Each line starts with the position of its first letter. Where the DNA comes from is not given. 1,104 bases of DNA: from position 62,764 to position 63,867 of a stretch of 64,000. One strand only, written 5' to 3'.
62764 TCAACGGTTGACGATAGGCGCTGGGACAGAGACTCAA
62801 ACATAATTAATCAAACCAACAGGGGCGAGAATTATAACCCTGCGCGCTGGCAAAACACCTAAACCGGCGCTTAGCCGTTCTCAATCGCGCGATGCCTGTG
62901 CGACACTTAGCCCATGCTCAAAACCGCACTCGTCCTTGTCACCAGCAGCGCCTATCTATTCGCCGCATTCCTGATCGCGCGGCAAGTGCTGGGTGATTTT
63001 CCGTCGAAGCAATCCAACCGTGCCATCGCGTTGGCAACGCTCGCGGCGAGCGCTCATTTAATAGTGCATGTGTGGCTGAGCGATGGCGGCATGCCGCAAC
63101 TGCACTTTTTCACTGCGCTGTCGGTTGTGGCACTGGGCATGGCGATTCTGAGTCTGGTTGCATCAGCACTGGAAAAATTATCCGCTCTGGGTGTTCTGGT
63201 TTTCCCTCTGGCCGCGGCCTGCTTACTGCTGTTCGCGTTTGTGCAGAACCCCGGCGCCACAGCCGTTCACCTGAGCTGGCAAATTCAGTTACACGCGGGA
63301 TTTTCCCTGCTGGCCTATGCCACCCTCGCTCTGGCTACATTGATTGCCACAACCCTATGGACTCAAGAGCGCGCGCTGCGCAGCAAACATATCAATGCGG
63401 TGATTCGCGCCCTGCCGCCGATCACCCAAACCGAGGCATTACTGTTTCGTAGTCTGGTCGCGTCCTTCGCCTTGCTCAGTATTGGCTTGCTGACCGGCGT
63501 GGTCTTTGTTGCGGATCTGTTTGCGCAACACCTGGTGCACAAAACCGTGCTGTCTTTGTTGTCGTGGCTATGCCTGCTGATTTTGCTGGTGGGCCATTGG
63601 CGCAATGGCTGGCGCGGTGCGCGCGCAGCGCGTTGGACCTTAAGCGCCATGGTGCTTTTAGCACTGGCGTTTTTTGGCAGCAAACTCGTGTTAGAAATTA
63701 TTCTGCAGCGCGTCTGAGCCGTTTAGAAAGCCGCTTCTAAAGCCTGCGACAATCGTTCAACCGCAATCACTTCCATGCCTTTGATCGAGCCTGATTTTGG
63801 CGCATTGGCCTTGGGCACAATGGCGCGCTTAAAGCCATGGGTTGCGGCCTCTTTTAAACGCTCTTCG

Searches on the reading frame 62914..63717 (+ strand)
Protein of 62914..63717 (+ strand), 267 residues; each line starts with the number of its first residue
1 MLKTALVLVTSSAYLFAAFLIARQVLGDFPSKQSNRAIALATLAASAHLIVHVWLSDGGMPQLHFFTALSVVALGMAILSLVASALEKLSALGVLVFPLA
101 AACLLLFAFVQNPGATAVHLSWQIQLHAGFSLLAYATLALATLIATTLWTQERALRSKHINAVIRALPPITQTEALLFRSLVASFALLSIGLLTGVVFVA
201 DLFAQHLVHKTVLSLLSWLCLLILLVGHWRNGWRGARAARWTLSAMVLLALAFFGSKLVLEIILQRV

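Call 61: find_encoding_contigs(protein=window:62914-63717:+, flank=10000, max_places=4)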
Protein window:62914-63717:+ (267 aa): 8 contigs read that carry it; 4 places shown.
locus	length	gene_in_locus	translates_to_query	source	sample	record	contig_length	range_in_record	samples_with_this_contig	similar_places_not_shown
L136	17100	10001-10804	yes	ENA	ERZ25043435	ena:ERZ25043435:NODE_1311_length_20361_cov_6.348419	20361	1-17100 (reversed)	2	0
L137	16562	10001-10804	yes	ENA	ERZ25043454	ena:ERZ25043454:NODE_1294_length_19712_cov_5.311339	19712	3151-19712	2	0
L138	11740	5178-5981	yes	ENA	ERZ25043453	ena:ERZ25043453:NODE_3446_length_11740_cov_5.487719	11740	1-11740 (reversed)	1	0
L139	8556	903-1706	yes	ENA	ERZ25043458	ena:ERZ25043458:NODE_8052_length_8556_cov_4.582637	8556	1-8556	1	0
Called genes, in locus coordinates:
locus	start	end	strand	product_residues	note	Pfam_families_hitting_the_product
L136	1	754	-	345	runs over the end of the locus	PF00154:RecA_N, PF06745:ATPase (faint), PF08423:Rad51 (weak), PF27531:MT3502_N (weak), PF01637:ATPase_2 (faint), PF21096:RecA_C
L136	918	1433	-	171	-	PF02464:CinA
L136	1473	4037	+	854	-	PF01624:MutS_I, PF05188:MutS_II, PF05192:MutS_III, PF05190:MutS_IV, PF00488:MutS_V, PF27441:MutS_C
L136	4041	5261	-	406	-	PF01053:Cys_Met_Meta_PP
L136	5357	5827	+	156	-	PF13404:HTH_AsnC-type, PF13412:HTH_24, PF01037:AsnC_trans_reg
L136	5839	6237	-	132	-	PF01479:S4, PF28601:HSP15_C (weak)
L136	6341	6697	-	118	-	PF01245:Ribosomal_L19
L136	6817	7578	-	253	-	PF01746:tRNA_m1G_MT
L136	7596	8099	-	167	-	PF01782:RimM, PF05239:PRC (weak), PF24986:PRC_RimM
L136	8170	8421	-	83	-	PF00886:Ribosomal_S16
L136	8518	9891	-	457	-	PF02881:SRP54_N, PF00448:SRP54, PF06414:Zeta_toxin (weak), PF13401:AAA_22 (weak), PF01656:CbiA (weak), PF02978:SRP_SPB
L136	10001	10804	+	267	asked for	PF01578:Cytochrom_C_asm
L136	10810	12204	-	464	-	PF18073:Zn_ribbon_LapB, PF05625:PAXNEB (weak), PF13481:AAA_25, PF03796:DnaB_C (weak), PF06745:ATPase, PF13191:AAA_16 (weak), PF07088:GvpD_P-loop (faint), PF13541:ChlI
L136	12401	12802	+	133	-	PF00383:dCMP_cyt_deam_1, PF08211:dCMP_cyt_deam_2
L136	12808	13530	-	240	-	PF01048:PNP_UDP_1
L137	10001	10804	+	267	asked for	PF01578:Cytochrom_C_asm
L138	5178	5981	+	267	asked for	PF01578:Cytochrom_C_asm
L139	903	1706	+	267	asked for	PF01578:Cytochrom_C_asm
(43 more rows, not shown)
